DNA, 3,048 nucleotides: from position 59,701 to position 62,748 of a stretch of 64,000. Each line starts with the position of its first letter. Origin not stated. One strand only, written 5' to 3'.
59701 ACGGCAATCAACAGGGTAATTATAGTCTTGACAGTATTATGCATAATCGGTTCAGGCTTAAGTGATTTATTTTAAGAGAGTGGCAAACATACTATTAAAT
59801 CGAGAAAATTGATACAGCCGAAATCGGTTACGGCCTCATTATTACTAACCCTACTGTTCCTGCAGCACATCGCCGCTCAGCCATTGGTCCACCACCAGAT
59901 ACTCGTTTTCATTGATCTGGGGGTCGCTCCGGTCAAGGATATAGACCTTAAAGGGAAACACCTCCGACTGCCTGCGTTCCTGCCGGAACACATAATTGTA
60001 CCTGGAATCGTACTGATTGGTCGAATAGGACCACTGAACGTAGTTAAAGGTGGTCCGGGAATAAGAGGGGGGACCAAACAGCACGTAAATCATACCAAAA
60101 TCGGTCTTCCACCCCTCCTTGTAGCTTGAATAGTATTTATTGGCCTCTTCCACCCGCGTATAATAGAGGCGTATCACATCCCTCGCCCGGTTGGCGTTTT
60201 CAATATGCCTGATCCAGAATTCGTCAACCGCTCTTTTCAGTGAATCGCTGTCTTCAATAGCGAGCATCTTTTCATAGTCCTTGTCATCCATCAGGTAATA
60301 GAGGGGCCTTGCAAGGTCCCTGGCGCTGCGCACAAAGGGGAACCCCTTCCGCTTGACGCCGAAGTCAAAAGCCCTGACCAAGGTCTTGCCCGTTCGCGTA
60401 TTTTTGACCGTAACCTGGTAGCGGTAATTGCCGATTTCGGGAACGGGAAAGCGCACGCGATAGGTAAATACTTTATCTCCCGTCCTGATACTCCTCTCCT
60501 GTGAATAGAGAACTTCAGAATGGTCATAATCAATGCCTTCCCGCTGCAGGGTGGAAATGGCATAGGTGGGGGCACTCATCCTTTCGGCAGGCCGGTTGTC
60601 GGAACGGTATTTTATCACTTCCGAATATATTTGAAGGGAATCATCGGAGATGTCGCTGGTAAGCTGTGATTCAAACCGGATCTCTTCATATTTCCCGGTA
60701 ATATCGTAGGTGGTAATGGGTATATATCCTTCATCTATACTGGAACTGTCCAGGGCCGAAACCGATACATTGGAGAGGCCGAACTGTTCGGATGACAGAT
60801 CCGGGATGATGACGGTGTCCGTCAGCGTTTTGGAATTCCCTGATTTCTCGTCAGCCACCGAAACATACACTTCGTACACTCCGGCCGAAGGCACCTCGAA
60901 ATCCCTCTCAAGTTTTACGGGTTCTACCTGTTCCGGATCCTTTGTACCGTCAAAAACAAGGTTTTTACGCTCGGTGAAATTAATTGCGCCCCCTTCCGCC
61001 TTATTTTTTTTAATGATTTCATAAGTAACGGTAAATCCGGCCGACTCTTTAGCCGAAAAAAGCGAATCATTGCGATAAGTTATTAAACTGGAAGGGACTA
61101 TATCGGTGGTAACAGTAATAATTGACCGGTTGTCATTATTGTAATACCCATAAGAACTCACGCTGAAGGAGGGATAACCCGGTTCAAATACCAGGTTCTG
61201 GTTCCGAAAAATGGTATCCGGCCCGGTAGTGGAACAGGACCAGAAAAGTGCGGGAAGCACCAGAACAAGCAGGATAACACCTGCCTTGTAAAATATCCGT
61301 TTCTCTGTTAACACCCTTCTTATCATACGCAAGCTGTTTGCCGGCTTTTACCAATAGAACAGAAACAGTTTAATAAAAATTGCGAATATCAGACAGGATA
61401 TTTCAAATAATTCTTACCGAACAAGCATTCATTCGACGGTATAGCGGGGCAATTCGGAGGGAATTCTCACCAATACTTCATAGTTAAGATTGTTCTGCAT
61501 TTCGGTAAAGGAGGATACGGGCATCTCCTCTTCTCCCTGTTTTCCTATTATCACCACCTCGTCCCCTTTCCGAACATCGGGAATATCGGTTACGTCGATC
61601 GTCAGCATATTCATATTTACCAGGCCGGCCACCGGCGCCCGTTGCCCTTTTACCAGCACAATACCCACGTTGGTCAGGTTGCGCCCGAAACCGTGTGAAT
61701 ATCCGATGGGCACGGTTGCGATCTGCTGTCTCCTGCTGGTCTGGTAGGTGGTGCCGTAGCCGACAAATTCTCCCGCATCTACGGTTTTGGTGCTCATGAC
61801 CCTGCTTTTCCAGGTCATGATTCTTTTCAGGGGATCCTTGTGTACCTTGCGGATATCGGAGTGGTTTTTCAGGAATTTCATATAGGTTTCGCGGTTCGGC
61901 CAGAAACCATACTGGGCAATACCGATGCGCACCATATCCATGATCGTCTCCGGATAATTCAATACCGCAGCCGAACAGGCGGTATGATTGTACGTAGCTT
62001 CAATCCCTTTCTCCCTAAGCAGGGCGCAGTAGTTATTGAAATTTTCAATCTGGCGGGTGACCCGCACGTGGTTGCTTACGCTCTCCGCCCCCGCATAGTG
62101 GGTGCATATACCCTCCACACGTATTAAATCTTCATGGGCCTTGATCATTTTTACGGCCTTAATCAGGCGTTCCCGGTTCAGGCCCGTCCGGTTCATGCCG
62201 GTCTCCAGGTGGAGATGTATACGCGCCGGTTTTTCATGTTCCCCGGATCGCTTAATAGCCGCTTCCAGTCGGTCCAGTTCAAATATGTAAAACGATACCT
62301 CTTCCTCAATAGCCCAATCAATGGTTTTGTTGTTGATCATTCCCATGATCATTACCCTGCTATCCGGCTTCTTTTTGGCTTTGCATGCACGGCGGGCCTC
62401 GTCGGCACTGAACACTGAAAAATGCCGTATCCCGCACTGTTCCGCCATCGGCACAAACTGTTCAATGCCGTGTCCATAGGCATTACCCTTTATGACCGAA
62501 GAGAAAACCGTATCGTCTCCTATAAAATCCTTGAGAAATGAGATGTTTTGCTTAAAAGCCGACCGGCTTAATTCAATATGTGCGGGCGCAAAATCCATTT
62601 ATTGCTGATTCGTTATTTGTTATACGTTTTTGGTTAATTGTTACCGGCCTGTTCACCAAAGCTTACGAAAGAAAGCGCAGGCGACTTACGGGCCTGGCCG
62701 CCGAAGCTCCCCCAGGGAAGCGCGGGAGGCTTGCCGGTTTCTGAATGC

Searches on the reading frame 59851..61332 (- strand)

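Call 31: search_protein_families(library=pfam, proteins=[window:59851-61332:-], max_evalue=0.00001)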
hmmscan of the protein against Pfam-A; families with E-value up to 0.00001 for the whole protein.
window:59851-61332:- (493 aa): 1 family
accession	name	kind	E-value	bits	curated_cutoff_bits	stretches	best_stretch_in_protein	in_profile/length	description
PF20094.4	GWxTD_dom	-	3.2e-38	131.6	26.9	1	319-484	12-170/172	GWxTD domain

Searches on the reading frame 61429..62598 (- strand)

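Call 31: search_protein_families(library=pfam, proteins=[window:61429-62598:-], max_evalue=0.00001)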
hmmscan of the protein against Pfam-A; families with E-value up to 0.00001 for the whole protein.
window:61429-62598:- (389 aa): 2 families
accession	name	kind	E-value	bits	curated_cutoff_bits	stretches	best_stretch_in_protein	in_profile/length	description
PF01168.26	Ala_racemase_N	-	4e-46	157.9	24.1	1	12-232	3-218/220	Alanine racemase, N-terminal domain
PF00842.27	Ala_racemase_C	-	2.2e-39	134.4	25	1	260-386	1-126/127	Alanine racemase, C-terminal domain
